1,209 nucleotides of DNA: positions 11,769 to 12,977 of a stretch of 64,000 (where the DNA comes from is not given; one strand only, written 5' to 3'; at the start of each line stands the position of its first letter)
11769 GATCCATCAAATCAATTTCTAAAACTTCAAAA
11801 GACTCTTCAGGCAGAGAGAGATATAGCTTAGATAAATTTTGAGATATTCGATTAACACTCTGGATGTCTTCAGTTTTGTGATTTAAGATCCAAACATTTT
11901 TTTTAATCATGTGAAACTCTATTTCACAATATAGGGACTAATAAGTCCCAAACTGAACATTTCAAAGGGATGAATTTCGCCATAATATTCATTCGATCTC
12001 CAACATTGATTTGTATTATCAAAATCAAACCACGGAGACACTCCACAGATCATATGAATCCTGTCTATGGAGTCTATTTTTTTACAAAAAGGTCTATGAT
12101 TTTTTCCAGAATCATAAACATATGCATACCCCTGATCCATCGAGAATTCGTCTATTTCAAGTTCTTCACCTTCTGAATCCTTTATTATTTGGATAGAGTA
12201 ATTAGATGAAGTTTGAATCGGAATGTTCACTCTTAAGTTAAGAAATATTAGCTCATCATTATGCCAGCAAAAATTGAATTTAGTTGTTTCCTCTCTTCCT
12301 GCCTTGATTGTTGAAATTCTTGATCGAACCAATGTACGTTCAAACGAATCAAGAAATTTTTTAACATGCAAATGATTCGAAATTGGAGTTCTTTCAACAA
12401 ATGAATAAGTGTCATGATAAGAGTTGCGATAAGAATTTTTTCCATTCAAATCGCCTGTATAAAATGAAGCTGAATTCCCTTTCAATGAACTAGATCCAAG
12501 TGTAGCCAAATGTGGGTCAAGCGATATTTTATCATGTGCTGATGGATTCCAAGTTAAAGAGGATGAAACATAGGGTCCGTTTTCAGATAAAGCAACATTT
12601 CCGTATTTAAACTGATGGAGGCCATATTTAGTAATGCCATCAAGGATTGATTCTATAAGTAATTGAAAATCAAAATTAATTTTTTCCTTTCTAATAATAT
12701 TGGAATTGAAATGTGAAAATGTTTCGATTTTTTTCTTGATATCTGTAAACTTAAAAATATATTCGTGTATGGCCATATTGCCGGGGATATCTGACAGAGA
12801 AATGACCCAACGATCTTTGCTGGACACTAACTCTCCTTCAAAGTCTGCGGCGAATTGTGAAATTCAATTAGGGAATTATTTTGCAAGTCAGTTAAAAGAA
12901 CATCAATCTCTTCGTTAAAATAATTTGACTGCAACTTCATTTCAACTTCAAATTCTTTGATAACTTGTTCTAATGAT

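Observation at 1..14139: Convergent two-operon locus: short peptide + PqqD-like chaperone + radical SAM/SPASM ORFs + two GT-B glycosyltransferases + AspH-like oxygenase + ABC-2 exporter; candidate new glycosylated RiPP or peptide-derived cofactor pathway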

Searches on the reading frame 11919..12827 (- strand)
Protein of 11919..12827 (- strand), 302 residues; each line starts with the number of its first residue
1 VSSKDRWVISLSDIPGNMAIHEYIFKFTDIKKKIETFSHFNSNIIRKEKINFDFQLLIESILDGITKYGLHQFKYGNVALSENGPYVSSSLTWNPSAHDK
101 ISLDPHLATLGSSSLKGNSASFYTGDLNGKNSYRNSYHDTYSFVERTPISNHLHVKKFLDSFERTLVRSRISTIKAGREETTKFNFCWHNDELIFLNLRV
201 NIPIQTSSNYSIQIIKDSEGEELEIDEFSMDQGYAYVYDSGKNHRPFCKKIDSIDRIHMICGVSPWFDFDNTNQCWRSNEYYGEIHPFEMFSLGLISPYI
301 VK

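Call 4: search_protein_families(library=pfam, proteins=[window:11919-12827:-], max_evalue=0.01)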
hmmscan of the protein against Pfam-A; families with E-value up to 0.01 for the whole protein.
window:11919-12827:- (302 aa): 0 families

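Call 6: search_protein_families(library=ncbifam, proteins=[window:11919-12827:-], max_evalue=1)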
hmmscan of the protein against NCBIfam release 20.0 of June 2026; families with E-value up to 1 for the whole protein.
window:11919-12827:- (302 aa): 0 families

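Call 10: find_homologous_proteins(query=window:11919-12827:-)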
Query window:11919-12827:- (302 aa): 69 proteins with E <= 0.001 among 662 candidates.
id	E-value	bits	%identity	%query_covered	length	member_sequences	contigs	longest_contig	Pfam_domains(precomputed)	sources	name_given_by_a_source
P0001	6.8e-176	602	85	100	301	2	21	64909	-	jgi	jgi:hypothetical protein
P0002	5.4e-157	540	74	100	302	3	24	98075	-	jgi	jgi:hypothetical protein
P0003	2.5e-149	515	74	100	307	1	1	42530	-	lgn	-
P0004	2.6e-149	515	72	100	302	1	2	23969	-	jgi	jgi:hypothetical protein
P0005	1.2e-148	513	72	99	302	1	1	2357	-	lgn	-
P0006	1.3e-146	506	70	100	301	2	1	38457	-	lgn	-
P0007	1.2e-140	487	69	100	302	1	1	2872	-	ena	-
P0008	1.1e-137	477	68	100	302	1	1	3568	-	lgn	-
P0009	2.4e-128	446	63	99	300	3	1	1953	-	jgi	jgi:hypothetical protein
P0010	2.8e-127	443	65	99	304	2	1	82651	-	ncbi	ncbi:MAG: hypothetical protein ACXVLQ_01060 [Bacteriovorax sp.]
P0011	2.1e-125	437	66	94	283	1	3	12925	-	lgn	-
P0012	1.5e-124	434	62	100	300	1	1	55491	-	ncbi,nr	ncbi:MAG: hypothetical protein PHY93_06035 [Bacteriovorax sp.]|nr:hypothetical protein [Bacteriovora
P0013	2.3e-124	433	67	94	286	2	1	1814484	-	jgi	jgi:hypothetical protein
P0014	1.5e-108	381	58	99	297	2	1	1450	-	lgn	-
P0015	7.2e-107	376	56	98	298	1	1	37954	-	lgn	-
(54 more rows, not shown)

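Call 13: find_related_loci(query=A1, collection=genome_contigs, flank=10000)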
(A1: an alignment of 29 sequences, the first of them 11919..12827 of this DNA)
Query A1 (302 aa) in genome_contigs; peptide patterns used: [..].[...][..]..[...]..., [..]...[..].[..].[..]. (x = any residue, [..] = any of these).
69 stretches matched a pattern; 34 encode a relative of the query (tblastn E <= 1e-3); 34 distinct loci.
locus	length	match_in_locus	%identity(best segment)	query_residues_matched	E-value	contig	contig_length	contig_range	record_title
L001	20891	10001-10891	67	6-301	2e-136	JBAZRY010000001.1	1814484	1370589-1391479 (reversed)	MAG: Bacteriovorax sp. isolate SO_2017_GW1_16 NODE_1_length_1814484_cov_3.245653_OW334_2017, whole genome shotgun sequen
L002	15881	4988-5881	62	3-302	7e-130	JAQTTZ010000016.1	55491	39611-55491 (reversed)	MAG: Bacteriovorax sp. isolate STB_52 NODE_1173_length_55491_cov_4.590980_Sandtown_B, whole genome shotgun sequence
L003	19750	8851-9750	55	1-300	1e-108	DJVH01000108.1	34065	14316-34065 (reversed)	MAG TPA_asm: Bacteriovoracaceae bacterium UBA6261 UBA6261_contig_60687, whole genome shotgun sequence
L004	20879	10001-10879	54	1-297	4e-108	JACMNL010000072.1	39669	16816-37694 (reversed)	MAG: Bacteriovorax sp. isolate LF-bin-166 FL-bin-166-contig-k141_1014008, whole genome shotgun sequence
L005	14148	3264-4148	55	1-300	5e-106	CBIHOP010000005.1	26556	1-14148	MAG TPA_asm: uncultured Bacteriovorax sp. isolate SRR18156198_concoct_45 genome assembly, contig: ERZ27336860.444, whole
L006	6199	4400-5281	54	1-297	1e-105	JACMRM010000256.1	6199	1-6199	MAG: Bacteriovorax sp. isolate LF-bin-6 FL-bin-6-contig-k141_2612188, whole genome shotgun sequence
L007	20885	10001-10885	48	1-300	1e-90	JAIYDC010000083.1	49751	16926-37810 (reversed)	MAG: Proteobacteria bacterium isolate H1_MAG_00023 pond_H1_MAG_00023_000000000001, whole genome shotgun sequence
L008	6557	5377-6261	47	1-300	4e-90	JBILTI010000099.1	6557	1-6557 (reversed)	MAG: Bacteriovoracaceae bacterium isolate ME2018-07-11_3300044614_group8_bin196 Rohwer_bin1119_scaffold_15613_c1, whole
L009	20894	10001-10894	63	1-300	2e-134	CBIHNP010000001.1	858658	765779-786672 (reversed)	MAG TPA_asm: uncultured Bacteriovoracaceae bacterium isolate SRR18156207_maxbin2_12 genome assembly, contig: ERZ27336867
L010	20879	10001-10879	48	4-300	8e-85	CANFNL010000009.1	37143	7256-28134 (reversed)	MAG: Bacteriovoracaceae bacterium isolate Jr-11may16-165 genome assembly, contig: Jr-11may16-C1524, whole genome shotgun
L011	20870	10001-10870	47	4-300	2e-84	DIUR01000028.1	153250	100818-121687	MAG TPA_asm: Bacteriovoracaceae bacterium UBA6153 UBA6153_contig_10469, whole genome shotgun sequence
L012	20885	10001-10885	47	1-300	3e-90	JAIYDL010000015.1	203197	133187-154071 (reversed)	MAG: Proteobacteria bacterium isolate H1_MAG_00035 pond_H1_MAG_00035_000000000015, whole genome shotgun sequence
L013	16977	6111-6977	44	4-297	6e-83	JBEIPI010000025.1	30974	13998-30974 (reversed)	MAG: Bacteriovorax sp. isolate Sample-106-S6-bin-45 Sample_106_S6-bin_45-k141_326724, whole genome shotgun sequence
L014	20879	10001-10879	45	4-302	1e-82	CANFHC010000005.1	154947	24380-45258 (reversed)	MAG: Bacteriovoracaceae bacterium isolate Jr-11may16-230 genome assembly, contig: Jr-11may16-C101, whole genome shotgun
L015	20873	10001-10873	44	4-300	9e-74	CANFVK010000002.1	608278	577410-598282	MAG: Bacteriovoracaceae bacterium isolate Jr-16oct17-200 genome assembly, contig: Jr-16oct17-C5, whole genome shotgun se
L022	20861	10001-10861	31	12-300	5e-45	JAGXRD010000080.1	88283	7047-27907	MAG: Alphaproteobacteria bacterium isolate CROMO_A_67 c_000000564152, whole genome shotgun sequence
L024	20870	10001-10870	32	9-301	5e-46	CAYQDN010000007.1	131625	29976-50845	MAG TPA_asm: uncultured Azospirillum sp. isolate SRP269290_co5_39 genome assembly, contig: NODE_19_length_131625_cov_19.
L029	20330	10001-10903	31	9-291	2e-38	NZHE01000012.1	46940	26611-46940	MAG: Rickettsiales bacterium isolate MED657 61882, whole genome shotgun sequence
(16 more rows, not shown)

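Call 17: predict_structure(alignment_id=A1)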
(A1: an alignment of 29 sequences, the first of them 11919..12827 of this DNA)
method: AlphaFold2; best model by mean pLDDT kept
length: 302 residues; sequences in the alignment: 29
mean_pLDDT: 92.1   pTM: 0.91
mean pLDDT of the five models: 92.1, 91.9, 91.0, 90.7, 90.6
residues with pLDDT >= 90: 241; 70-90: 44; 50-70: 14; < 50: 3
segments of 3 or more residues with pLDDT < 50: 1-3
pLDDT, mean of each block of 10 residues (from residue 1): 72 94 95 93 88 98 97 83 88 95 92 83 60 88 97 98 98 97 95 96 98 90 93 97 96 98 98 97 96 97 89
secondary structure, 60 per line:
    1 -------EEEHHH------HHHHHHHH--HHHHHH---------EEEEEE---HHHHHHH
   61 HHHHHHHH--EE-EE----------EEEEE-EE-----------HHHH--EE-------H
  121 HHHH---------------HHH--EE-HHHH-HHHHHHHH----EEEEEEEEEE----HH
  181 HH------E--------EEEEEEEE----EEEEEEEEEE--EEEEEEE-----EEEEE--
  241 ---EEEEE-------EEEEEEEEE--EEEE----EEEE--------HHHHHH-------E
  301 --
elements in order: E8-10 H20-27 H30-35 E45-50 H54-68 E86-90 H105-108 H120-124 H148-151 H153-160 E165-174 H179-182 E198-205 E210-219 E222-228 E234-238 E244-248 E256-264 E267-270 E275-278 H287-292

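Call 20: fold_search(model_id=the predicted structure, library=pdb)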
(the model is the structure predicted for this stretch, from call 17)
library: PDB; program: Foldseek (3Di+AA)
matches with E <= 10: 1704; with E <= 0.001: 58
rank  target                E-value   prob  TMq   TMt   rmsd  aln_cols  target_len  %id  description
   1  7v4o_A                2.1e-09  1.00  0.44  0.72   5.4       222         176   17  Unique non-heme hydroxylase in biosynthesis of nucleoside antibiotic pathway uncover mechanism of reaction (released 2022-02-23)
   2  7v4f_A                8.3e-09  1.00  0.45  0.78   5.3       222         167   17  Unique non-heme hydroxylase in biosynthesis of nucleoside antibiotic pathway uncover mechanism of reaction (released 2022-02-23)
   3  7v4m                  1.4e-08  1.00  0.45  0.76   5.4       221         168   18  Unique non-heme hydroxylase in biosynthesis of nucleoside antibiotic pathway uncover mechanism of reaction (released 2022-02-23)
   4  7v4p_A                3.7e-08  1.00  0.47  0.80   3.7       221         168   16  Unique non-heme hydroxylase in biosynthesis of nucleoside antibiotic pathway uncover mechanism of reaction (released 2022-02-23)
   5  4p7x                  2.9e-07  1.00  0.39  0.41   7.3       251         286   15  L-pipecolic acid-bound L-proline cis-4-hydroxylase (released 2014-09-17)
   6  4p7w                  1.2e-06  1.00  0.38  0.41   8.5       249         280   14  L-proline-bound L-proline cis-4-hydroxylase (released 2014-09-17)
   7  9uad_A                1.0e-04  1.00  0.34  0.35  12.9       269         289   10  Crystal structure of the OkaE-M64A mutant with a-ketoglutarate and okaramine A (released 2026-03-11)
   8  9uag_D                1.1e-04  1.00  0.34  0.36  12.9       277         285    8  Crystal structure of the OkaE-M71A mutant with a-ketoglutarate and okaramine A (released 2026-03-11)
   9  9uab_D                1.2e-04  1.00  0.35  0.36  11.1       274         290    8  Crystal structure of the OkaE-M64A mutant with coblat(II) (released 2026-03-11)
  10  9uac_A                1.8e-04  1.00  0.37  0.38  11.5       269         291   11  Crystal structure of the OkaE-M64A mutant with a-ketoglutarate (released 2026-03-11)
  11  5oa4                  1.9e-04  1.00  0.34  0.36  13.3       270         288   10  Fe(II)/(alpha)ketoglutarate-dependent dioxygenase AsqJ_V72I mutant in complex with 4-methoxycyclopeptin (1) (released 2018-04-04)
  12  9j1h_A                1.9e-04  0.99  0.33  0.35  12.1       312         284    9  The binary complex structure of F2Y224-FtmOx1 mutant with alpha-ketoglutarate (released 2025-03-19)
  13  7wsb_B                2.0e-04  1.00  0.32  0.33  11.9       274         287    9  The ternary complex structure of FtmOx1 with a-ketoglutarate and 13-oxo-fumitremorgin B (released 2022-07-06)
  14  9j85_D                2.1e-04  1.00  0.37  0.38  11.2       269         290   11  The complex structure of okaE with a-ketoglutarate (released 2026-03-04)
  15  6lnh_C                2.1e-04  0.99  0.33  0.41   9.6       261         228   16  Crystal structure of IDO from Bacillus thuringiensis (released 2021-01-13)
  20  1e5r_B                2.8e-04  1.00  0.37  0.42   5.3       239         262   12  Proline 3-hydroxylase (type II) -apo form (released 2001-07-26)
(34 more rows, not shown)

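Call 28: search_protein_families(library=pfam, proteins=[L007:15536-16879:-, L007:16965-18185:-, L007:11213-12946:+, L007:10830-11225:+, L007:8734-9993:+, L011:12103-12549:+, L011:12552-13130:+, L011:6922-7929:-, L005:1008-2183:+, L005:2203-3258:+], max_evalue=0.01)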
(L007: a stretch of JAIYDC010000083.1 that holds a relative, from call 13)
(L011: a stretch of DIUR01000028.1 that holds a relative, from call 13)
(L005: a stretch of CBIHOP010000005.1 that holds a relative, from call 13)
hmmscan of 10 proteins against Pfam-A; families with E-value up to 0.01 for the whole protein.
L007:15536-16879:- (447 aa): 2 families
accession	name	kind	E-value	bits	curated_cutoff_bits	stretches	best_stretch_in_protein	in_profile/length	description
PF04055.27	Radical_SAM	-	4.7e-05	24.1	29.5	1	71-173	3-97/166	Radical SAM superfamily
PF13353.11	Fer4_12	-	0.006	17.3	22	0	75-179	15-109/137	4Fe-4S single cluster domain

L007:16965-18185:- (406 aa): 1 family
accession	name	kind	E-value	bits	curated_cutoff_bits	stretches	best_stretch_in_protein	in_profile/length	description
PF00144.29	Beta-lactamase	-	1.1e-24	87.7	27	1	66-379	13-306/329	Beta-lactamase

L007:11213-12946:+ (577 aa): 3 families
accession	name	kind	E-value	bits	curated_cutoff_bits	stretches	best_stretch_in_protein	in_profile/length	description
PF04055.27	Radical_SAM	-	7.7e-11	42.9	29.5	1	12-180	3-164/166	Radical SAM superfamily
PF04450.18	BSP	-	0.00026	21.3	23.8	1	429-464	100-135/207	Peptidase of plants and bacteria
PF13353.11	Fer4_12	-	0.00041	21.1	22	1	15-129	14-118/137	4Fe-4S single cluster domain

L007:10830-11225:+ (131 aa): 0 families

L007:8734-9993:+ (419 aa): 2 families
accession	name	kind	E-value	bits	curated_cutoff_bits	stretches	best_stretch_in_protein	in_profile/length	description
PF07433.17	DUF1513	-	2.9e-11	43.5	27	1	160-377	42-275/304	Protein of unknown function (DUF1513)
PF23393.2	Beta-prop_WDR90_POC16_2nd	-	0.0063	16.2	60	0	192-234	198-240/291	WDR90/POC16, second beta-propeller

L011:12103-12549:+ (148 aa): 0 families

L011:12552-13130:+ (192 aa): 1 family
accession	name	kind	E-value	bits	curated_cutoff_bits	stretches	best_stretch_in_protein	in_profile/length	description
PF05118.21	Asp_Arg_Hydrox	-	8.3e-08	32.7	22.6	1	73-190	42-155/157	Aspartyl/Asparaginyl beta-hydroxylase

L011:6922-7929:- (335 aa): 0 families

L005:1008-2183:+ (391 aa): 2 families
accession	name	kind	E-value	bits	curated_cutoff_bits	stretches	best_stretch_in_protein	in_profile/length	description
PF07433.17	DUF1513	-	1.2e-09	38.2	27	1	94-205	3-115/304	Protein of unknown function (DUF1513)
PF24805.1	EIF3I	-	8.8e-05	22.2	200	0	159-227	66-131/324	EIF3I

L005:2203-3258:+ (351 aa): 2 families
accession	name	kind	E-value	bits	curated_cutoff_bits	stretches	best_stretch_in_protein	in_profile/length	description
PF09084.16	NMT1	-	7e-05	23.3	20.5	1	137-243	55-157/216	NMT1/THI5 like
PF12974.12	Phosphonate-bd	-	0.00015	21.6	27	1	153-203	79-129/242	ABC transporter, phosphonate, periplasmic substrate-binding protein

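Call 45: search_protein_families(library=pfam, proteins=[L011:13105-14757:-, L011:14754-16127:-, L003:6942-8219:+], max_evalue=0.01)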
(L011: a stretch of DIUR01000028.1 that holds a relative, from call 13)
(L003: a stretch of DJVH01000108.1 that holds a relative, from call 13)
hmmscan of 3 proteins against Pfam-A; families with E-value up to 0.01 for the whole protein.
L011:13105-14757:- (550 aa): 3 families
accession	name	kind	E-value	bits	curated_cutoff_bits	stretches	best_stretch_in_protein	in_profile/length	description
PF04055.27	Radical_SAM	-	1.8e-10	41.6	29.5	1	8-176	3-164/166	Radical SAM superfamily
PF13353.11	Fer4_12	-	3.7e-05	24.5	22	1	11-139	14-131/137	4Fe-4S single cluster domain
PF13485.12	Peptidase_MA_2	-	9.4e-05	22.7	32.4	1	429-518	69-166/201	Peptidase MA superfamily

L011:14754-16127:- (457 aa): 1 family
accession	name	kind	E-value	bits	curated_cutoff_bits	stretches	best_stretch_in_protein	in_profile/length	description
PF04055.27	Radical_SAM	-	7e-07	30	29.5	1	79-199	3-114/166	Radical SAM superfamily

L003:6942-8219:+ (425 aa): 0 families
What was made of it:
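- On RRE-dependent RiPP biosynthetic gene cluster (general definition): Only relatives have an rSAM with a weak MA-peptidase-like C-terminus (calls 28, 45).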
